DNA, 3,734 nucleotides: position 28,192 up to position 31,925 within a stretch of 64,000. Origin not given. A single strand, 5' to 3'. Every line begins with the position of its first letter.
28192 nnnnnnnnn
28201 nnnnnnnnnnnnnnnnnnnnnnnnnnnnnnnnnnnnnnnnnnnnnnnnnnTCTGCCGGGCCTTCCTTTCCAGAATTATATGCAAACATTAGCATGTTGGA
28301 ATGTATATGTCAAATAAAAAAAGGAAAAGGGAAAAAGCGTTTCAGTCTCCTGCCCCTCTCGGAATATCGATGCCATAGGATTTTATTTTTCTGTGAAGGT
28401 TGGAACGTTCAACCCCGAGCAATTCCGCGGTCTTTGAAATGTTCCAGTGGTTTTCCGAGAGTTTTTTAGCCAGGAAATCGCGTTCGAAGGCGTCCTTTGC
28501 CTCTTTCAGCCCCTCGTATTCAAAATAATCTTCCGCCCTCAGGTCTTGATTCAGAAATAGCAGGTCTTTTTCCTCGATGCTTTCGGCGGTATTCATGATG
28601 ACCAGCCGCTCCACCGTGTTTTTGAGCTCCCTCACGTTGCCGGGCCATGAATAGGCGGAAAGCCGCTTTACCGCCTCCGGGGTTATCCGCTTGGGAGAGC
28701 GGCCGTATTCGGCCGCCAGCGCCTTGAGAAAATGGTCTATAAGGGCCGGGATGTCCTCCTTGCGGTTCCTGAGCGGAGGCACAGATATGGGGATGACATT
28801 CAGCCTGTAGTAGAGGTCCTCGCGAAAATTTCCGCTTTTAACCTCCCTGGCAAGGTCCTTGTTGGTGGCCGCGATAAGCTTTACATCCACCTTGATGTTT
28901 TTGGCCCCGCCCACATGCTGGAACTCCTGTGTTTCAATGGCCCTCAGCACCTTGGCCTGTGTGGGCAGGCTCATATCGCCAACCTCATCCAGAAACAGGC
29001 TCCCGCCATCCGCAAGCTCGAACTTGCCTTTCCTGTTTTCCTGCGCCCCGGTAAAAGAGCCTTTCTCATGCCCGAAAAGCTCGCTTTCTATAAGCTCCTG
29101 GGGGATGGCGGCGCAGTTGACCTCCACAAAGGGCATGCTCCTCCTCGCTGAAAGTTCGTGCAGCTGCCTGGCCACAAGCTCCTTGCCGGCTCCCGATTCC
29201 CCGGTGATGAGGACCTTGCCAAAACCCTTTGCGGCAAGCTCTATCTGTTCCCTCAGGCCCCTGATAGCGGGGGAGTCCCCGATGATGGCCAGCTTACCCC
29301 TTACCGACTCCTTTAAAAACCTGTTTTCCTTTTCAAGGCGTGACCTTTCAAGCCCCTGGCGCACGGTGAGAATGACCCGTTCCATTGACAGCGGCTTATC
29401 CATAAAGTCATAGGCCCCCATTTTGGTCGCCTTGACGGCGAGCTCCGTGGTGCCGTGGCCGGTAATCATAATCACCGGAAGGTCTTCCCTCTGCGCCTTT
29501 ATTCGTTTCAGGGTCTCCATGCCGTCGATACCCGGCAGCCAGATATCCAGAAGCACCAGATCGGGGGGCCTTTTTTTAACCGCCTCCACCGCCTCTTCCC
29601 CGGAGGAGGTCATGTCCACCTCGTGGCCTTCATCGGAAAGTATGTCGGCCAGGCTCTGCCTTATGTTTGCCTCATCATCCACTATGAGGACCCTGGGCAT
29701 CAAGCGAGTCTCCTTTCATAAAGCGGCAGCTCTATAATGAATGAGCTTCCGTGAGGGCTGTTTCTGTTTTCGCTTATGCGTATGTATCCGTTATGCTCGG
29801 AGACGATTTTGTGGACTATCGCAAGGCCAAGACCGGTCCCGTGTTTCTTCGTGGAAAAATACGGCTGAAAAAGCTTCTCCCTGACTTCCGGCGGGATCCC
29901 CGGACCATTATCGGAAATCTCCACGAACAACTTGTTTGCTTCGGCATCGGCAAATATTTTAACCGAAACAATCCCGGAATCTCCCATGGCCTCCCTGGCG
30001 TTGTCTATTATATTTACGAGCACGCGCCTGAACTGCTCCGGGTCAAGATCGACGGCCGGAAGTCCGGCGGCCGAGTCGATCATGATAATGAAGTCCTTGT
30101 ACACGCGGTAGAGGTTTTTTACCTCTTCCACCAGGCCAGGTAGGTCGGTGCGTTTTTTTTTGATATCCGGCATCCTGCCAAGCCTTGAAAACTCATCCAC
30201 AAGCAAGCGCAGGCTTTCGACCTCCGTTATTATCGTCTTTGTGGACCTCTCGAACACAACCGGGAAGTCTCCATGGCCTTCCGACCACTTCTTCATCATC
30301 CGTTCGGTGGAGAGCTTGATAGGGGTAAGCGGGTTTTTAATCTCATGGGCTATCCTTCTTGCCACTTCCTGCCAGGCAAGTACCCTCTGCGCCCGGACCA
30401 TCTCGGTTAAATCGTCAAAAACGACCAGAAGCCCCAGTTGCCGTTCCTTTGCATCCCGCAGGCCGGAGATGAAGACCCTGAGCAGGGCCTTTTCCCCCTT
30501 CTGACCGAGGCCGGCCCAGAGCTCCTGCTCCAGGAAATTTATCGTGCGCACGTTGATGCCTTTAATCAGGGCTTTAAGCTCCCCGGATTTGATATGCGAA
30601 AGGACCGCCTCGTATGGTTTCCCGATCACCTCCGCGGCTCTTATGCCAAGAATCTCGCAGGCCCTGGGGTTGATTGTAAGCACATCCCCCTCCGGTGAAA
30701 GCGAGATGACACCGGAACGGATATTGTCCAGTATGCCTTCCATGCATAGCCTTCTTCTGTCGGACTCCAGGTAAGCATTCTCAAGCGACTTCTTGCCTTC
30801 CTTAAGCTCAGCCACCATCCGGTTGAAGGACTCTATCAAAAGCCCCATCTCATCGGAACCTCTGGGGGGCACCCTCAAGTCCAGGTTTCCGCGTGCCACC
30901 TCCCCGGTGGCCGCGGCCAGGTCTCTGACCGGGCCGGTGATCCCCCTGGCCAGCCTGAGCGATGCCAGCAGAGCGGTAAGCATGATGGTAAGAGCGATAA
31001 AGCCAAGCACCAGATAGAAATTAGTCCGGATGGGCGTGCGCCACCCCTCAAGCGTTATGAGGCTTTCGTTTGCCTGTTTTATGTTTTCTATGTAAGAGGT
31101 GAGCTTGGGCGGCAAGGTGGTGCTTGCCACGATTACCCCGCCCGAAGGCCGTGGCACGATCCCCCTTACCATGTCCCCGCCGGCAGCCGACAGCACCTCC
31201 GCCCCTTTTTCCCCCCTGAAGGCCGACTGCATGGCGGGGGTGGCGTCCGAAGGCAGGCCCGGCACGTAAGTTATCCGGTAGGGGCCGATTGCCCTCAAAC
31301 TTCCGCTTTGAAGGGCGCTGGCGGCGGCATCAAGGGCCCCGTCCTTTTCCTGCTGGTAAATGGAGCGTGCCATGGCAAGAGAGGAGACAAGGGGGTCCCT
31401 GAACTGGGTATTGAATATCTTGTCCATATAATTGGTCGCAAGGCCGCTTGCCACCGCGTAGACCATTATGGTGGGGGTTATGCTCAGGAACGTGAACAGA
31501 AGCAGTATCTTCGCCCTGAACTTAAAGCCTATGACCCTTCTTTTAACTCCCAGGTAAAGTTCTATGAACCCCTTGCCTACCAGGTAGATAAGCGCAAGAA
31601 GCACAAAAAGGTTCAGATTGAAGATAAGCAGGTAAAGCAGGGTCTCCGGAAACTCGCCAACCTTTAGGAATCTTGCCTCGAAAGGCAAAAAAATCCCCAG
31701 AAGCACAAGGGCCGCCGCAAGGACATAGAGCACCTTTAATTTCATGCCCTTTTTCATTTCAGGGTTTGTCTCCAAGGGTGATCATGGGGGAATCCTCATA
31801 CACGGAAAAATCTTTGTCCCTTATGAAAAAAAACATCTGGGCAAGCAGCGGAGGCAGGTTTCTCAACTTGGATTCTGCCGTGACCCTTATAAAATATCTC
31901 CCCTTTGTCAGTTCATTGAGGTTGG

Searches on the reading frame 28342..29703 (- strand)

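Call 50: search_protein_families(library=pfam, proteins=[window:28342-29703:-], max_evalue=0.0001)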
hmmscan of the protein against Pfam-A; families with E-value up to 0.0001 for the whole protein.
window:28342-29703:- (453 aa): 8 families
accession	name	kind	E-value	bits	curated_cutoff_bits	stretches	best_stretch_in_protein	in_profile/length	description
PF00158.32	Sigma54_activat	-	3.6e-70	235.5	20.2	1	140-306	1-167/168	Sigma-54 interaction domain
PF00072.30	Response_reg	-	7.4e-33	113.5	30.2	1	5-114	1-110/111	Response regulator receiver domain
PF25601.1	AAA_lid_14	-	2.1e-26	92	27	1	312-381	1-70/87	AAA+ ATPase lid domain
PF14532.12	Sigma54_activ_2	-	5.3e-23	82.2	25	1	141-311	1-138/138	Sigma-54 interaction domain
PF02954.25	HTH_8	-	1.7e-09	37.7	22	1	406-443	5-42/42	Bacterial regulatory protein, Fis family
PF01078.27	Mg_chelatase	-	1.9e-07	31.2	20.3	1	151-282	12-158/207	Magnesium chelatase, subunit ChlI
PF07728.20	AAA_5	-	4.2e-06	27.3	22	1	164-284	2-125/139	AAA domain (dynein-related subfamily)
PF02310.24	B12-binding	-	1.3e-05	25.4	32.1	1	17-98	19-106/121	B12 binding domain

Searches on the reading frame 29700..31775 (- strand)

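Call 50: search_protein_families(library=pfam, proteins=[window:29700-31775:-], max_evalue=0.0001)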
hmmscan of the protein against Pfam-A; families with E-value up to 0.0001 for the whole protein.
window:29700-31775:- (691 aa): 6 families
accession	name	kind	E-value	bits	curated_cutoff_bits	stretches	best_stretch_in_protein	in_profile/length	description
PF02518.31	HATPase_c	-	4.5e-25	88.7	26.4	1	578-686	2-110/111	Histidine kinase-, DNA gyrase B-, and HSP90-like ATPase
PF00672.30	HAMP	-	1.3e-16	61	25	1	274-325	1-52/53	HAMP domain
PF00989.32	PAS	-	1e-12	48.5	22.6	1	345-455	3-112/113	PAS fold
PF00512.31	HisKA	-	3.2e-09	37.1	26.9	1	469-535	3-63/66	His Kinase A (phospho-acceptor) domain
PF13426.13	PAS_9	-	5.2e-06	27.1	27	1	355-458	3-103/103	PAS domain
PF08448.16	PAS_4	-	7e-06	26.7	23.1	1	349-459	1-108/110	PAS fold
